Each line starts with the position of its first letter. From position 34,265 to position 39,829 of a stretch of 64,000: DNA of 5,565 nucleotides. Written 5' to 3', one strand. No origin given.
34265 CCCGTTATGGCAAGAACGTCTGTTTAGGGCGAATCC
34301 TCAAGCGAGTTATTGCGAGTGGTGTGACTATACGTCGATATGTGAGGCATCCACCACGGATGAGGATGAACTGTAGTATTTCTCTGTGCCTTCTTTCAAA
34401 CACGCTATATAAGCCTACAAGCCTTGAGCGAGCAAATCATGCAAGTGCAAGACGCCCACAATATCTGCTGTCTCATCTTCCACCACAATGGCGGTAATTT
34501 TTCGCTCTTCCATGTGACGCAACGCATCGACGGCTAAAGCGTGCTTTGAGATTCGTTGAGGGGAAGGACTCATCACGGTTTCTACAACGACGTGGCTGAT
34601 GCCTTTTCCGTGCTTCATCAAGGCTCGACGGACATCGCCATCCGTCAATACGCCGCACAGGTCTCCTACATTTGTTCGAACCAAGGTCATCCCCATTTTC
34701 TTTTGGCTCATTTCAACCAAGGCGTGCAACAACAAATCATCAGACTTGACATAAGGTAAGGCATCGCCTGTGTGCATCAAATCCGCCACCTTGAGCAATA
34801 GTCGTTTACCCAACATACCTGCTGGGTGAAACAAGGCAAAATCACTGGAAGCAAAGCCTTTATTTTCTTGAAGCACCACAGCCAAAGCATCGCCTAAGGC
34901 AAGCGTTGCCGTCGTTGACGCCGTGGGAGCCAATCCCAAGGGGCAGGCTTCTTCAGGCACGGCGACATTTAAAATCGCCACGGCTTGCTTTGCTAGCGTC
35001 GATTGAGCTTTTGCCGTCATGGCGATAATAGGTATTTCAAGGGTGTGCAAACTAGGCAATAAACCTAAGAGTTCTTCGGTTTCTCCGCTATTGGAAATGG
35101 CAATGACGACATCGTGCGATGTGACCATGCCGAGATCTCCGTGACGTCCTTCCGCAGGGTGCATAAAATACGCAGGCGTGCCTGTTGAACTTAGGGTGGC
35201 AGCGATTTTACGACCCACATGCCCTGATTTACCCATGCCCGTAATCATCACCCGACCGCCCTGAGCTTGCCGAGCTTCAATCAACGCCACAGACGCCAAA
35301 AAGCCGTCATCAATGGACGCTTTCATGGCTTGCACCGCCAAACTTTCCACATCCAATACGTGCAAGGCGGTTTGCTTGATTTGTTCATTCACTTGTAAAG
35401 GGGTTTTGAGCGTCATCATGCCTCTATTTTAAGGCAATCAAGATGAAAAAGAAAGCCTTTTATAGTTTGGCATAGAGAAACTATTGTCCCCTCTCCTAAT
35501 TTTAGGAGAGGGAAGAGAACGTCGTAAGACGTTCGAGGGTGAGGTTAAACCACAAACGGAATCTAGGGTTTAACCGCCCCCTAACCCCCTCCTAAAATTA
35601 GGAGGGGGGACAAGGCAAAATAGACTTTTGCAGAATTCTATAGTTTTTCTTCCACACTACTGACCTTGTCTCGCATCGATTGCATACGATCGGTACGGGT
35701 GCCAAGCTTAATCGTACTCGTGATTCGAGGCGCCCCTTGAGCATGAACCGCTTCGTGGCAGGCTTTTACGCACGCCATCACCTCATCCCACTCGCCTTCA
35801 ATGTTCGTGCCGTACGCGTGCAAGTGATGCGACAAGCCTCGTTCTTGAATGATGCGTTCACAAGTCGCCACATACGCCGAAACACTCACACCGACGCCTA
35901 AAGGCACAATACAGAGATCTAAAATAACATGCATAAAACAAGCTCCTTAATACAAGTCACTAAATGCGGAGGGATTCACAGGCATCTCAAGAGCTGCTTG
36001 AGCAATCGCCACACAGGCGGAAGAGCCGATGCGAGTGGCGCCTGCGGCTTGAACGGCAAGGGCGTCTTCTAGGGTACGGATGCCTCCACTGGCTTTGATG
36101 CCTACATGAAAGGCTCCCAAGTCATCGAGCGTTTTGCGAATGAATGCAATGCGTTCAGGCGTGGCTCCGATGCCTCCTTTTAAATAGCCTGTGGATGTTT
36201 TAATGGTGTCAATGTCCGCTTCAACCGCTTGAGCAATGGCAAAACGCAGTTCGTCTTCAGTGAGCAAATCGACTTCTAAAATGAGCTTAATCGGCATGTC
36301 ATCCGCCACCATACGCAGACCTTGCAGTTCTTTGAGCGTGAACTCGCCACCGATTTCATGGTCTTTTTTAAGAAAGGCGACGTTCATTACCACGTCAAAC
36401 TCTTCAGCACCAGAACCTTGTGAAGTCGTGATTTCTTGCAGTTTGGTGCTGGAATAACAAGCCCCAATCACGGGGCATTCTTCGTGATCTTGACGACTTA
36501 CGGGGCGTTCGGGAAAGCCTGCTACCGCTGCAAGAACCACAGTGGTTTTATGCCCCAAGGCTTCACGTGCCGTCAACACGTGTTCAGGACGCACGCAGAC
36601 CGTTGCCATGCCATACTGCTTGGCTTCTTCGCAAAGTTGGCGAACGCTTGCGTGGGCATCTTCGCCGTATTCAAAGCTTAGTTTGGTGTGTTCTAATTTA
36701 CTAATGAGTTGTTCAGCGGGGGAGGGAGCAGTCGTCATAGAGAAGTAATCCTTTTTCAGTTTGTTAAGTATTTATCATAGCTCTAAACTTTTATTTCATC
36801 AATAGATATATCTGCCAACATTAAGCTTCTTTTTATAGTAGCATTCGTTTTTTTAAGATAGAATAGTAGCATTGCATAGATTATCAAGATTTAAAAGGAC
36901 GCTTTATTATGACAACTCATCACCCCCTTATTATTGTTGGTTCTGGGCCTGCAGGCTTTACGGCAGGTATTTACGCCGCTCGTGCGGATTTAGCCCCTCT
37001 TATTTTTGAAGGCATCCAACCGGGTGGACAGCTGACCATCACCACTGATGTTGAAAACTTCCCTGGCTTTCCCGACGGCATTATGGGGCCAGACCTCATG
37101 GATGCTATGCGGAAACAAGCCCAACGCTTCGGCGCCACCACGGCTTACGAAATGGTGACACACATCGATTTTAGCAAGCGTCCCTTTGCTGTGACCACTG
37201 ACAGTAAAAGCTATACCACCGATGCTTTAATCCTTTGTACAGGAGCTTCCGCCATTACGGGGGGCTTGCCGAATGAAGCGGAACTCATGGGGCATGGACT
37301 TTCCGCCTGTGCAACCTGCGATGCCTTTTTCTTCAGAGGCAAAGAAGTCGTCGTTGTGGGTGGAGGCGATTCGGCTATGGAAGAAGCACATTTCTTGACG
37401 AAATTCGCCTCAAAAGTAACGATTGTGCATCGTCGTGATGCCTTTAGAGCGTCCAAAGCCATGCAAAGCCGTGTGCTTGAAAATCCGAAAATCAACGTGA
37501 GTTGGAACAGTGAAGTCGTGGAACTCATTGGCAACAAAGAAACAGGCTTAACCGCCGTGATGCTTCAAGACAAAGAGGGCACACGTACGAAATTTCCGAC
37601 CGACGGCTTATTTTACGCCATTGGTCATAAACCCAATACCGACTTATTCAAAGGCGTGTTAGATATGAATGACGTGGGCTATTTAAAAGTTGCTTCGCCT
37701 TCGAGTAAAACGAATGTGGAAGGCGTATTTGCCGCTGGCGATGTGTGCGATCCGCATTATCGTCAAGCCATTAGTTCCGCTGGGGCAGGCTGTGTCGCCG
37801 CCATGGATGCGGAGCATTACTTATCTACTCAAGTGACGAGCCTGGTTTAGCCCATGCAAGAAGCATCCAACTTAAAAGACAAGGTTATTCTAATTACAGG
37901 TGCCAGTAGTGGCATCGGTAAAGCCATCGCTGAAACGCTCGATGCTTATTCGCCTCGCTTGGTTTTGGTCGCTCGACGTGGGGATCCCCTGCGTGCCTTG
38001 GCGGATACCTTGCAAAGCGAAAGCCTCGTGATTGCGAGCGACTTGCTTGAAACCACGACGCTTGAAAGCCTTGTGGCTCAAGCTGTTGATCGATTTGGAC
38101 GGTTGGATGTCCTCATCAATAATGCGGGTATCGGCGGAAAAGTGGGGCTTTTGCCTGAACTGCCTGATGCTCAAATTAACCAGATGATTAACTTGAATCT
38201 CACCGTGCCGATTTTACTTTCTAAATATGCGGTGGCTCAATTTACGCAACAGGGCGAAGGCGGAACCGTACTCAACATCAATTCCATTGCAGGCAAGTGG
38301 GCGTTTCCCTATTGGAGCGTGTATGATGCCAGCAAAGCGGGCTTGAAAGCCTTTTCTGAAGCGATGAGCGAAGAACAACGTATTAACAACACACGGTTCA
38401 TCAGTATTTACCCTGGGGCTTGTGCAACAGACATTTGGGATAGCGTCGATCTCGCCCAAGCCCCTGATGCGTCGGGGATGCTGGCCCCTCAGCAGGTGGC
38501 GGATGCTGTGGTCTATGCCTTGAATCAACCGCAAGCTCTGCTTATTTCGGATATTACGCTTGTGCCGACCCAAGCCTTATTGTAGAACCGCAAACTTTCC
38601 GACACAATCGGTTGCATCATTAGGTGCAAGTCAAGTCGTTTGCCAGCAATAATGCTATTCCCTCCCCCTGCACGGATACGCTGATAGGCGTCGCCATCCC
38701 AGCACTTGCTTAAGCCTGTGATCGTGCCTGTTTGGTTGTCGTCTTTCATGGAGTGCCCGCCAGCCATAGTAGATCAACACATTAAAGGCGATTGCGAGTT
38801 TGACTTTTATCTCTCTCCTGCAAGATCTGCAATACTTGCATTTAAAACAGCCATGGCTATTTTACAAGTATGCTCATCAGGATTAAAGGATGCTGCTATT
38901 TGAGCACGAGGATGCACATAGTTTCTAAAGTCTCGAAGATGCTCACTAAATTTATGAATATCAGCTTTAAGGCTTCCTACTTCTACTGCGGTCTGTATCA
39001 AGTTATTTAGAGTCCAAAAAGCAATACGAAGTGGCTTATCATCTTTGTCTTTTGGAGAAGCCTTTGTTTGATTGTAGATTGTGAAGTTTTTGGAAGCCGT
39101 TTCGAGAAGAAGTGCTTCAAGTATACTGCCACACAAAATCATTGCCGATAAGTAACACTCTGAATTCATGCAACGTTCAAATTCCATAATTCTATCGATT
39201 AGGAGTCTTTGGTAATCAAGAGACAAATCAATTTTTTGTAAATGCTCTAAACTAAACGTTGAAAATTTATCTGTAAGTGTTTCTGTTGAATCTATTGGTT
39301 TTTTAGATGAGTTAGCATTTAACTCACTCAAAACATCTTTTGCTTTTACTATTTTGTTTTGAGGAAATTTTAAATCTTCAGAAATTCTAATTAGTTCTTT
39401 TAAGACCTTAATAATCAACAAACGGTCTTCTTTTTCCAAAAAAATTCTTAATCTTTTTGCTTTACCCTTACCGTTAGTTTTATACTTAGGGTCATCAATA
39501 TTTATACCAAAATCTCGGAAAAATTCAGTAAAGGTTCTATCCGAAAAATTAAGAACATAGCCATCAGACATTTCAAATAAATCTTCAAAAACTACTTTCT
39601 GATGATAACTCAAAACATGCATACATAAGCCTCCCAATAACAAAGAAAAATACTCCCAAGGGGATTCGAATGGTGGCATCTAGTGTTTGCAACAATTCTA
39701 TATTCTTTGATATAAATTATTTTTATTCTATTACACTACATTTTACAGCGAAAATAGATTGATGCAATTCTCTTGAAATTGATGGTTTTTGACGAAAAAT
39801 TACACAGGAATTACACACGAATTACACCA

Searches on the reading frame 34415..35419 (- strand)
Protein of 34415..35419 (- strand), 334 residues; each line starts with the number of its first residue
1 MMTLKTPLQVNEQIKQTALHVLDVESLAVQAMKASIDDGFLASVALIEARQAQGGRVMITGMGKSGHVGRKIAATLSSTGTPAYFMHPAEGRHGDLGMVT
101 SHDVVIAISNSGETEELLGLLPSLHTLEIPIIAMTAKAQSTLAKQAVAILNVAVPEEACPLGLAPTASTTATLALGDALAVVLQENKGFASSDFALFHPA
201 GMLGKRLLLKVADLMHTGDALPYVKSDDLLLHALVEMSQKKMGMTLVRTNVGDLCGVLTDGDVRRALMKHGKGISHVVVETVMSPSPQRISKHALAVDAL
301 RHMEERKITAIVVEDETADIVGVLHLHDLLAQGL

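Call 31: search_protein_families(library=pfam, proteins=[window:34415-35419:-], max_evalue=0.01)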
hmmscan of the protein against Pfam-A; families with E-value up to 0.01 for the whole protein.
window:34415-35419:- (334 aa): 3 families
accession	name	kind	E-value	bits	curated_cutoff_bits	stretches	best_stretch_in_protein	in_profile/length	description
PF01380.27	SIS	-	3.4e-28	98.5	25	1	55-181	6-130/131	SIS domain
PF00571.33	CBS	-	4.1e-14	53.1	24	2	279-330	1-52/57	CBS domain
PF13580.11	SIS_2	-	0.0029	18.1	27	0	99-135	101-137/138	SIS domain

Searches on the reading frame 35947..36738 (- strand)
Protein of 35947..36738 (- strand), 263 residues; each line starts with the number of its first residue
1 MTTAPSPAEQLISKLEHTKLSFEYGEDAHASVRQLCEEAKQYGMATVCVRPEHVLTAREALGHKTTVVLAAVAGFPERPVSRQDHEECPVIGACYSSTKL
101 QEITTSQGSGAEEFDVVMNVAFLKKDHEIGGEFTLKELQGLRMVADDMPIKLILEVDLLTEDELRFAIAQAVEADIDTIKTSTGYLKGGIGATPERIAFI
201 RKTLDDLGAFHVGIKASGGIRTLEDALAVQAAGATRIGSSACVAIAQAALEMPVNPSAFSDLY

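Call 31: search_protein_families(library=pfam, proteins=[window:35947-36738:-], max_evalue=0.01)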
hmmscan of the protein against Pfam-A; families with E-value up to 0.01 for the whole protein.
window:35947-36738:- (263 aa): 1 family
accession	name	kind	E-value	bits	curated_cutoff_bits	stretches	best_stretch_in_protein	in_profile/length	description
PF01791.15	DeoC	-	2.8e-08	34.1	23.8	1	29-238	20-219/229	DeoC/LacD family aldolase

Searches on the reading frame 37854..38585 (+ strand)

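Call 31: search_protein_families(library=pfam, proteins=[window:37854-38585:+], max_evalue=0.01)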
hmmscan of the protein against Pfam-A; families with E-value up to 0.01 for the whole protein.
window:37854-38585:+ (243 aa): 5 families
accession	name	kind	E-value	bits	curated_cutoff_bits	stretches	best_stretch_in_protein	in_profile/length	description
PF00106.31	adh_short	-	3.2e-46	157.7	26.6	1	10-199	1-191/195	short chain dehydrogenase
PF13561.12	adh_short_C2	-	6.2e-30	104.9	27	1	16-220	1-214/236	Enoyl-(Acyl carrier protein) reductase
PF08659.16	KR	-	6e-06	26.7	22.6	1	12-174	3-166/180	KR domain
PF23441.1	SDR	-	1.3e-05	25.2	27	1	5-197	3-201/258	SDR-like rossmann domain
PF01370.27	Epimerase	-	3.3e-05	23.9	20.9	1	12-174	1-159/240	NAD dependent epimerase/dehydratase family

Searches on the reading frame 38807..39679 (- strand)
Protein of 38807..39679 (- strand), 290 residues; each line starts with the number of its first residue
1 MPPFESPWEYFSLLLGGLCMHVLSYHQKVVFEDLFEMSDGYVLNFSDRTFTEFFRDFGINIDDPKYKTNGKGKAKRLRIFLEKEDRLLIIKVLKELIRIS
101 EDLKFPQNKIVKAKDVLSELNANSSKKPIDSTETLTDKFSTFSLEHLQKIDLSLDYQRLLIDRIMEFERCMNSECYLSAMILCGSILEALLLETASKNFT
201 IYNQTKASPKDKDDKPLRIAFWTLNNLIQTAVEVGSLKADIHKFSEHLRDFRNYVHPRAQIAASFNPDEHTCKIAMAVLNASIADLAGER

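Call 31: search_protein_families(library=pfam, proteins=[window:38807-39679:-], max_evalue=0.01)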
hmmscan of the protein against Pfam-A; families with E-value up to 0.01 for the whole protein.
window:38807-39679:- (290 aa): 1 family
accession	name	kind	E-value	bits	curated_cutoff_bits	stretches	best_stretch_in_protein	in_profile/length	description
PF13643.11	DUF4145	-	0.0044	17.5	23.1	0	166-257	2-71/88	Domain of unknown function (DUF4145)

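Call 37: search_protein_families(library=padloc, proteins=[window:38807-39679:-], max_evalue=0.01)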
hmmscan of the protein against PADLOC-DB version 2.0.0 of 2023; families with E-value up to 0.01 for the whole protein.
window:38807-39679:- (290 aa): 0 families

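Call 72: search_protein_families(library=phrogs, proteins=[window:38807-39679:-], max_evalue=0.01)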
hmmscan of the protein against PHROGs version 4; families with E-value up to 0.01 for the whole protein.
window:38807-39679:- (290 aa): 0 families

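Call 73: search_protein_families(library=ncbifam, proteins=[window:38807-39679:-], max_evalue=0.01)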
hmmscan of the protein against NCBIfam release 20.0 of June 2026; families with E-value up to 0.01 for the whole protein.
window:38807-39679:- (290 aa): 0 families
